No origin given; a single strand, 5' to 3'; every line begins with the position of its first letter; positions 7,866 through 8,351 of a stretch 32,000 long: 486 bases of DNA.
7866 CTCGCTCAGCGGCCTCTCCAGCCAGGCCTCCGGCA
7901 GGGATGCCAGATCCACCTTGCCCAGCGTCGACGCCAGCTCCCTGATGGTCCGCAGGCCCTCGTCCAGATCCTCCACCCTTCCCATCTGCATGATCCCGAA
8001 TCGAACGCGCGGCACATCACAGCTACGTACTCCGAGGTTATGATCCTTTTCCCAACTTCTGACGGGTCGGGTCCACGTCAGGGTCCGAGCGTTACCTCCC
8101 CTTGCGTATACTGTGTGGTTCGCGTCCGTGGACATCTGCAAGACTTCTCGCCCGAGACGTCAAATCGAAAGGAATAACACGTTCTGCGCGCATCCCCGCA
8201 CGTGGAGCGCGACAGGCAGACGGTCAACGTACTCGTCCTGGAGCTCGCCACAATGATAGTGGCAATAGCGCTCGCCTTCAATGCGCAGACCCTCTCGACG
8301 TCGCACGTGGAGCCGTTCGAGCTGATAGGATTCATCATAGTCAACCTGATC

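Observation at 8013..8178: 141-bp MITE-like deletion derivative of the tnpB element, fused in frame to the C-N hydrolase ORF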

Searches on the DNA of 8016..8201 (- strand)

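Call 65: search_dna_similar(query=window:8016-8201:-, collection=plasmids, mode=distant, max_rows=5)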
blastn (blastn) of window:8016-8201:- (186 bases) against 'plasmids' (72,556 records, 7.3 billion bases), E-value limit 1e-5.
No match.
